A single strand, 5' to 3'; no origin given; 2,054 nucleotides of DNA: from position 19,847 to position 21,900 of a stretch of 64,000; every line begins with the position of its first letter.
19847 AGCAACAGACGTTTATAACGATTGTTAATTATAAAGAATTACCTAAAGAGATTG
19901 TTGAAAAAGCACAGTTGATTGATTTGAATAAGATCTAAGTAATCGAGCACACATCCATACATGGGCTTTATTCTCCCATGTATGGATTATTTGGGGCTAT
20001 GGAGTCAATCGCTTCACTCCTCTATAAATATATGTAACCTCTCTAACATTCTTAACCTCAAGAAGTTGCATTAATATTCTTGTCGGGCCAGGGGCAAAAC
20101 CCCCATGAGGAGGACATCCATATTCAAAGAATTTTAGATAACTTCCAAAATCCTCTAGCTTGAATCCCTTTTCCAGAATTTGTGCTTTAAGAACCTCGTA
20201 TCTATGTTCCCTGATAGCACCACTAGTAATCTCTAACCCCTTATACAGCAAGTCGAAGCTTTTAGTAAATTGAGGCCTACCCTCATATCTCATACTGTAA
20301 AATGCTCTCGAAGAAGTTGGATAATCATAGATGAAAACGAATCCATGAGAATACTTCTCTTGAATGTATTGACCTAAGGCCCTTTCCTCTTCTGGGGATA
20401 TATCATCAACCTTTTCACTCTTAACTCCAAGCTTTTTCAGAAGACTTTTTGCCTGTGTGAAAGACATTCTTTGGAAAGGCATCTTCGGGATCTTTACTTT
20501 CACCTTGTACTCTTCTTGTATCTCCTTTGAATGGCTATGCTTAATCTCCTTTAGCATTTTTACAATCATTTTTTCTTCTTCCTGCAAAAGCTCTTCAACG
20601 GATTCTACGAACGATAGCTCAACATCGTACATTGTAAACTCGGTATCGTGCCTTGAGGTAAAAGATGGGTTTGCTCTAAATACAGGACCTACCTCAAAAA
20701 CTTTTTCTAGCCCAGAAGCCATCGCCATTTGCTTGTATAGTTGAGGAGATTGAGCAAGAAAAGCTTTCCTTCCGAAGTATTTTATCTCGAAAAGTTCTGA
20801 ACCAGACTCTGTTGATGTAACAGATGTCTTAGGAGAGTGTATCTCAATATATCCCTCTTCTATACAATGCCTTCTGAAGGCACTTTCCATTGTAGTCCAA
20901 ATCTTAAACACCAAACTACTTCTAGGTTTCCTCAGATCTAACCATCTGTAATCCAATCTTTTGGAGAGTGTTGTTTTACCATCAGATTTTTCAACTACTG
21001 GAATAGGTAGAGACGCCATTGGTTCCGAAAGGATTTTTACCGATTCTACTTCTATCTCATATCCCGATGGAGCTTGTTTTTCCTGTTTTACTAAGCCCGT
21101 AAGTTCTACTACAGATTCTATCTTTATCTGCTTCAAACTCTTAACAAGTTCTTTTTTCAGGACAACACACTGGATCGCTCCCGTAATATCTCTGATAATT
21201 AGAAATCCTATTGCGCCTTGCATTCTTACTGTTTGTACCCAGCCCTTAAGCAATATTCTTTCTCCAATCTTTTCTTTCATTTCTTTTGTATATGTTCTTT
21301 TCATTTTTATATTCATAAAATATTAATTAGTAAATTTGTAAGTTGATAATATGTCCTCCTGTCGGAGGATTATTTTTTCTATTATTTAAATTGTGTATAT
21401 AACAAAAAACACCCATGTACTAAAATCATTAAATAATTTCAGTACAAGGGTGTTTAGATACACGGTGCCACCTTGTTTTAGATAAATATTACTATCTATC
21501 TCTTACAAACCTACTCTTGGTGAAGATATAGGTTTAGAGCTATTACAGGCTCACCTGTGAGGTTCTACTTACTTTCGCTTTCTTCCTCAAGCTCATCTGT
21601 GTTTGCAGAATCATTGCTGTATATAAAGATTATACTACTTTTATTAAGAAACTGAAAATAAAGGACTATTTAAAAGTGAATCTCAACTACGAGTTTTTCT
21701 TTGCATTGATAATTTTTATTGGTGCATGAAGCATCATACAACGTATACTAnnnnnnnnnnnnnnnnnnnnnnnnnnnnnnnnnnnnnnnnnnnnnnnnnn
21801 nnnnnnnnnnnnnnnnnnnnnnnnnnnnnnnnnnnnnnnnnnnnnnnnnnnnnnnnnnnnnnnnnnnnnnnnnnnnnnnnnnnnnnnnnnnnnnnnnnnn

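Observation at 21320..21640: T-box riboswitch leader upstream of one of two archaeal-type AspRS/AsnRS paralogues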

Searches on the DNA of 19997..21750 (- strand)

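Call 4: search_rna_families(source=window, start=21250, end=21750, threshold=evalue, max_evalue=10, show_alignments=5)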
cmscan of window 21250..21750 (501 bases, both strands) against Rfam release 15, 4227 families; matches with E-value up to 10: 12.
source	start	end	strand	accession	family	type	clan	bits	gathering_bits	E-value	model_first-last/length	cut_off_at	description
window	21443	21623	-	RF00230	T-box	Cis-reg; leader;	-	48.7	93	9.6e-10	1-219/219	no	T-box leader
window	21406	21455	-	RF04136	MIR1862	Gene; miRNA;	-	29.8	84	0.00072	1-90/90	no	MIR1862 microRNA precursor family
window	21481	21654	+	RF02375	Aar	Gene; sRNA;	-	24.4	60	0.2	1-191/191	no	Aar sRNA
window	21567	21615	-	RF00008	Hammerhead_3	Gene; ribozyme;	CL00010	20.8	48.5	0.071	1-54/54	no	Hammerhead ribozyme (type III)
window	21407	21453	-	RF03589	mir-5583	Gene; miRNA;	-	20.1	80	0.98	1-59/59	no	mir-5583 microRNA precursor family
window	21407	21457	+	RF03589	mir-5583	Gene; miRNA;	-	20.1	80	1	1-59/59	no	mir-5583 microRNA precursor family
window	21411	21449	-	RF03217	mir-3167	Gene; miRNA;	-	19.2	86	0.96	1-59/59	no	mir-3167 microRNA precursor family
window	21349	21422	-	RF02445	SpR14_sRNA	Gene; sRNA;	-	18.9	50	6.6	1-80/80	no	Streptococcus sRNA SpR14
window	21391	21464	-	RF04174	MIR4208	Gene; miRNA;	-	17.9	140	4.5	1-191/191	no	MIR4208 microRNA precursor family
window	21384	21426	-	RF03995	mir-7957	Gene; miRNA;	-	17.3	76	2.1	1-59/59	no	mir-7957 microRNA precursor family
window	21361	21415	-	RF03339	mir-3047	Gene; miRNA;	-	17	53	1.7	1-61/61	no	mir-3047 microRNA precursor family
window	21654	21726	+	RF02406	snoR120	Gene; snRNA; snoRNA; CD-box;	-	16.3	55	9.6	1-74/74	no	Small nucleolar RNA snoR120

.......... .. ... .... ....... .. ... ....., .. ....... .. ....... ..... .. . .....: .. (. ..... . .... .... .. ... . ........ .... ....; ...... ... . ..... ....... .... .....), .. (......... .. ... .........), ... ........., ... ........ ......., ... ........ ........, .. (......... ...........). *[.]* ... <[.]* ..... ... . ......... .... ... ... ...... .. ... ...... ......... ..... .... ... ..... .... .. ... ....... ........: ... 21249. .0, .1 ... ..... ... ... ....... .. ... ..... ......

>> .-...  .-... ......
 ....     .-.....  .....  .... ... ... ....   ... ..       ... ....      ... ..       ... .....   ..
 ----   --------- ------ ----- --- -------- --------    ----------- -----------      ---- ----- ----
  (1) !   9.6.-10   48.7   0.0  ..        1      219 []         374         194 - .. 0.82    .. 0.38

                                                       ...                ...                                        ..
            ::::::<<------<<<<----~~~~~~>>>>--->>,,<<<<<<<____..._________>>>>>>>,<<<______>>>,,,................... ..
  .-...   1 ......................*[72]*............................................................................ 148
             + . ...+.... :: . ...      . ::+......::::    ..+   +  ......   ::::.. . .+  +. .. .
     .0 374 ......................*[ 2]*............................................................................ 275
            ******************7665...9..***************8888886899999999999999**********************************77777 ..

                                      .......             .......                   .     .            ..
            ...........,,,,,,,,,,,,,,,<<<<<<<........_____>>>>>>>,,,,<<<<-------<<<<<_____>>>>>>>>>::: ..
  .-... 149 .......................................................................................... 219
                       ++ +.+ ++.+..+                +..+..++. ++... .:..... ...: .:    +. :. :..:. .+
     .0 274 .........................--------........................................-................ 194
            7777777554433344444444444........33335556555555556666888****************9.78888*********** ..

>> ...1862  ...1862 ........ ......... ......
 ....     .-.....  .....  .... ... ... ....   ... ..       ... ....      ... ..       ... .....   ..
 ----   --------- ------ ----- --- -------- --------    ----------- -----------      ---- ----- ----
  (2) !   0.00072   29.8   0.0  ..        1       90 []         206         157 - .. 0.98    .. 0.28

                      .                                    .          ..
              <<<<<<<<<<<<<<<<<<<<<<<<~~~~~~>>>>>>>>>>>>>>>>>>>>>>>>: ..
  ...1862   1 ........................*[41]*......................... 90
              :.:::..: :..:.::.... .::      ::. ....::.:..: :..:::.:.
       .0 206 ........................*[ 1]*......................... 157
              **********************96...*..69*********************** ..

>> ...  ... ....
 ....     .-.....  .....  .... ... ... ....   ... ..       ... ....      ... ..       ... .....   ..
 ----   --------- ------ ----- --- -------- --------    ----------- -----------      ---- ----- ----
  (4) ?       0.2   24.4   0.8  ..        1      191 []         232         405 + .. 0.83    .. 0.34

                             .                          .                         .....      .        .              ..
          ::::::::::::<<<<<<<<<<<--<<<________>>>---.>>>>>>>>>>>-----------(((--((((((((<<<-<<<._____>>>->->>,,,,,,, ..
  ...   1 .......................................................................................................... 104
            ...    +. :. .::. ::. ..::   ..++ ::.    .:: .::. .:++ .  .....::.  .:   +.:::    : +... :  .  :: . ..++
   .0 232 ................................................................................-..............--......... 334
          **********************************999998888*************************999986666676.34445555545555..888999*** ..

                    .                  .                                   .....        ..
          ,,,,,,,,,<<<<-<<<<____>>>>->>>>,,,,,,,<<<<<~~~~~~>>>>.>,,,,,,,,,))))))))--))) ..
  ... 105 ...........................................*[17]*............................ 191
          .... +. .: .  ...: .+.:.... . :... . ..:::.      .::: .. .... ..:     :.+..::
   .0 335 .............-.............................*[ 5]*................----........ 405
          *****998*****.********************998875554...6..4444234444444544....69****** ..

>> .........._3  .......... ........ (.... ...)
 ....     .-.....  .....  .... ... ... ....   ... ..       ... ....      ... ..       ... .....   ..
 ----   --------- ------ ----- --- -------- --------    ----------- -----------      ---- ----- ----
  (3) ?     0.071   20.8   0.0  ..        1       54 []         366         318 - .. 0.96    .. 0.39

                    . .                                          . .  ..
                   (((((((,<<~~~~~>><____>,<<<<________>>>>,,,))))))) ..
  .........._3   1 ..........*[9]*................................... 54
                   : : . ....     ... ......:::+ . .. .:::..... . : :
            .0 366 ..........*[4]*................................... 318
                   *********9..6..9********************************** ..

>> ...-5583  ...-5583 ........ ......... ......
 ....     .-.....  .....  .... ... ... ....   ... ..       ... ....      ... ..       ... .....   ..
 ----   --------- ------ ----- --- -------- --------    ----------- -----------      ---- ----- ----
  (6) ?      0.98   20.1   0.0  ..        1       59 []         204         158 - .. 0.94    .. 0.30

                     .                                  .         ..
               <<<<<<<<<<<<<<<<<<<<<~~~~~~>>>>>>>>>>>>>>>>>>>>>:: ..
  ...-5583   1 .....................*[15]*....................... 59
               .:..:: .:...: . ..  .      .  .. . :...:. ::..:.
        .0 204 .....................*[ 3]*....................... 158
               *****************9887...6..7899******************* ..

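Call 43: build_rna_model(alignment_id=A2, structure=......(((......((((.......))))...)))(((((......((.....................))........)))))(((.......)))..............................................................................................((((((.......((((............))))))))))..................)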
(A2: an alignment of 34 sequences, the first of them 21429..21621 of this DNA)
Model R1 built from alignment A2 (34 sequences, 249 columns); structure: as given.
model positions 180; base pairs 27; branch points 3; effective number of sequences 3.05; information 0.59 bits per position. Calibrated on 0.2 Mb of random sequence (short: E-values are rough).
structure used (alignment columns):
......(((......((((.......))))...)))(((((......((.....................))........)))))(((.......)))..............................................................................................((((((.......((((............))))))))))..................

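Call 44: search_with_rna_model(model_id=R1, source=window, max_evalue=10, show_alignments=2)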
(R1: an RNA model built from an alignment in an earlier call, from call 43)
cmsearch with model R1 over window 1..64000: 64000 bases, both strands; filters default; matches with E-value up to 10: 3.
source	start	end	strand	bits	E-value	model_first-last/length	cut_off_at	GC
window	21429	21621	-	138.4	2.4e-37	1-180/180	no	0.37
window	40053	40076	-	9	0.29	38-61/180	no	0.17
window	63073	63096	+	6.2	1.9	38-61/180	no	0.12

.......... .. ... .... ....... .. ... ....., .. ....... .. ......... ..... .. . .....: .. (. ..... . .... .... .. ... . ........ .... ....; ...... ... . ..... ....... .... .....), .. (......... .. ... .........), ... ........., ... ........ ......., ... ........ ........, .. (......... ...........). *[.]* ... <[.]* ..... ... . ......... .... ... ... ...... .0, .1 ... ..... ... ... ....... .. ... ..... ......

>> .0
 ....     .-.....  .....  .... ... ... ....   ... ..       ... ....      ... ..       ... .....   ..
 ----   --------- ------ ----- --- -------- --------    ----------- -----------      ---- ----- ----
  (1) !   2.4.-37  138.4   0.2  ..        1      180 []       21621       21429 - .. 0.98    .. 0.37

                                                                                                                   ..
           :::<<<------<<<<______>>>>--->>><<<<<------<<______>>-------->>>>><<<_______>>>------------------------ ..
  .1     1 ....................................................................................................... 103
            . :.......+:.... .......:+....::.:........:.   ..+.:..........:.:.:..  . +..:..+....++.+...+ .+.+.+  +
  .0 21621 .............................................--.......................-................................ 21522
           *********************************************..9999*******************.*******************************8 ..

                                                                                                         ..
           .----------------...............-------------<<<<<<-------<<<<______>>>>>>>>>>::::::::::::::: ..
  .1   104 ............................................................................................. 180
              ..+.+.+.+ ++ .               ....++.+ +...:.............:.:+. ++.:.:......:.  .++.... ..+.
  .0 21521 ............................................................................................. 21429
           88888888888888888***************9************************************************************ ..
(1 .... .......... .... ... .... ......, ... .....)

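Call 45: search_with_rna_model(model_id=R1, sources=[L003, L004, L005, L006, L007, L008, L009, L010, L011, L012, L013, L014, L015, L016, L017, L018, L019, L020, L021, L022, L023, L024, L025, L026, L027, L028, L029, L030, L031, L032, L033, L034, L035, L036, L037, L038, L039, L040, L041, L042, L043, L044, L045, L046, L047, L048, L049, L050, L051, L052, L053, L054, L055, L056, L057, L058, L059, L060, L061, L062, L063, L064, L065, L066, L067, L068, L069, L070, L071, L072, L073, L074, L075, L076, L077, L078, L079, L080, L081, L082], max_evalue=1)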
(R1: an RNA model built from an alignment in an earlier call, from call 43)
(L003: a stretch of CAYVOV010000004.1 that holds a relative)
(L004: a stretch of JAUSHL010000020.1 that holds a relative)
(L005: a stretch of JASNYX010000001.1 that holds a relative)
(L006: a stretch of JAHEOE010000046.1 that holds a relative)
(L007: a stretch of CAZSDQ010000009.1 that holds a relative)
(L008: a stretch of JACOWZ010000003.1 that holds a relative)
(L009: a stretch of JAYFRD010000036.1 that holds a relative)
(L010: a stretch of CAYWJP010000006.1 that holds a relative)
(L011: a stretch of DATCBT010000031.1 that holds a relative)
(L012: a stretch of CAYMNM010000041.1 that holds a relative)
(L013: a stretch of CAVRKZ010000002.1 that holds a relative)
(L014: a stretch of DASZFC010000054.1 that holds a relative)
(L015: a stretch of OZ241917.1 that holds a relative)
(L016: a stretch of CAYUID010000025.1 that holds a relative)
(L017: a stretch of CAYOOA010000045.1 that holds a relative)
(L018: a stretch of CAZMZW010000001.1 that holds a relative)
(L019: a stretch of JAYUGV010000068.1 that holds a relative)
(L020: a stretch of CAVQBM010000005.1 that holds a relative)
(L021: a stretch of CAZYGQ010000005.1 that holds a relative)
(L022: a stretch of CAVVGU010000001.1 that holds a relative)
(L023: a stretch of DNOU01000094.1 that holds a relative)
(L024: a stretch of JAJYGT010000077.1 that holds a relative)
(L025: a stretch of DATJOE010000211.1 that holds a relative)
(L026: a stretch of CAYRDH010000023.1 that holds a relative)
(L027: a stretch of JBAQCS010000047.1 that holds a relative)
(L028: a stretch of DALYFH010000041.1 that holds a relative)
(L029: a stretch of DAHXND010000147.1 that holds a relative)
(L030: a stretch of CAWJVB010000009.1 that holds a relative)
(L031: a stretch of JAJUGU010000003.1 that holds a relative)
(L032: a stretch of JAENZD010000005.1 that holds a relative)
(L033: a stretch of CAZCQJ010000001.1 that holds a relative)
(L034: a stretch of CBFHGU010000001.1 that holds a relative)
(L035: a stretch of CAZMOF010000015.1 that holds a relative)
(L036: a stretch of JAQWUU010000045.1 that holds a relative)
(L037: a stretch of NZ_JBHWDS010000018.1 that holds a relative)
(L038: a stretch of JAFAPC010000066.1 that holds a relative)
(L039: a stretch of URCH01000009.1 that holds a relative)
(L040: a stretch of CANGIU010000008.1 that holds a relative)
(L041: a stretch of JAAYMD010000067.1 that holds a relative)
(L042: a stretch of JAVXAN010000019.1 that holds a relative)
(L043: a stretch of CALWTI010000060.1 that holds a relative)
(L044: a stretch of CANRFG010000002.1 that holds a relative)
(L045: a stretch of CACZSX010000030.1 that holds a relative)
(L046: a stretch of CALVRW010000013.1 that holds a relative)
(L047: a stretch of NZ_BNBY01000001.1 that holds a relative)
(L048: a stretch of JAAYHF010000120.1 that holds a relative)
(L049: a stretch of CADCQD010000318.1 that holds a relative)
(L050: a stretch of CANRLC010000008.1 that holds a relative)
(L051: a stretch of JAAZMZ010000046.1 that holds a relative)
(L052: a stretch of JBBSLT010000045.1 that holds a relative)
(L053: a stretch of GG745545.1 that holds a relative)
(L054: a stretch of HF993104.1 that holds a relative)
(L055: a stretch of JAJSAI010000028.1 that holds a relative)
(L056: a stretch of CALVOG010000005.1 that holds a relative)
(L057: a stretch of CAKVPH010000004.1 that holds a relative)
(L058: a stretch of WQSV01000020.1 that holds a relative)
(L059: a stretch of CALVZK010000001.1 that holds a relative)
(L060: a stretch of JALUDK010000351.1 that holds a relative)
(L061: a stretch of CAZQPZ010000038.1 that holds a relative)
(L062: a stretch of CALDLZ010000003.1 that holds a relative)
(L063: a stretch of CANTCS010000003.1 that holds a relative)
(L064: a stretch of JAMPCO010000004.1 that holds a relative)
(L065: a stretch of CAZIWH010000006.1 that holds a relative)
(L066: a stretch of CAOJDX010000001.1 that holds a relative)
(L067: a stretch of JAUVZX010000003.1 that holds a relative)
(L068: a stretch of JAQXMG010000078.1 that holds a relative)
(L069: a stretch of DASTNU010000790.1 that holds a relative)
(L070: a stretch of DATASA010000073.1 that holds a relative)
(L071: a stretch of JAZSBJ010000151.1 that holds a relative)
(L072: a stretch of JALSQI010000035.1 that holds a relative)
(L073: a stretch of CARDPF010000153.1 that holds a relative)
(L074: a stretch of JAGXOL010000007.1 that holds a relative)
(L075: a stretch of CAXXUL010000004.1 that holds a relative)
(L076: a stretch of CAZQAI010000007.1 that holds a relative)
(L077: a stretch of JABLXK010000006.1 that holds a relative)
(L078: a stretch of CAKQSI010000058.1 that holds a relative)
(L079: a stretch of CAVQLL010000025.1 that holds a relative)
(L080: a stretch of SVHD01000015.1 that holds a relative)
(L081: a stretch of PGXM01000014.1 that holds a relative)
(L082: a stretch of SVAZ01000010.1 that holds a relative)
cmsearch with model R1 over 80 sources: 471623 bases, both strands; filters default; matches with E-value up to 1: 15.
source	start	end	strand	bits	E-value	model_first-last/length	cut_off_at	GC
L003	2260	2437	+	166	3.7e-44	1-180/180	no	0.53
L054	2359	2475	+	39.9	5.2e-09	1-180/180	no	0.32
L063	962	1072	+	34.8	1.4e-07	1-180/180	no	0.35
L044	1096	1206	+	33.3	3.7e-07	1-180/180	no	0.31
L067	2356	2479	+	31.5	1.2e-06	1-180/180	no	0.33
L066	985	1113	+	30.5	2.2e-06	1-180/180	no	0.37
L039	644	741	+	29.8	3.5e-06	1-180/180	no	0.32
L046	516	592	+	27.7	1.3e-05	88-165/180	no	0.36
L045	1095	1200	+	27.2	1.9e-05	1-180/180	no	0.33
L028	972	1104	+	22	0.00053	1-180/180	no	0.5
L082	548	581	+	21.8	0.00058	131-165/180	no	0.41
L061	1366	1496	+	21.4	0.00078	1-180/180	no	0.46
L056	2349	2464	+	19.6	0.0025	1-180/180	no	0.34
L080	871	1019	+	14.3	0.075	1-180/180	no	0.58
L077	3876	3984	+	12.3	0.27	1-180/180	no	0.49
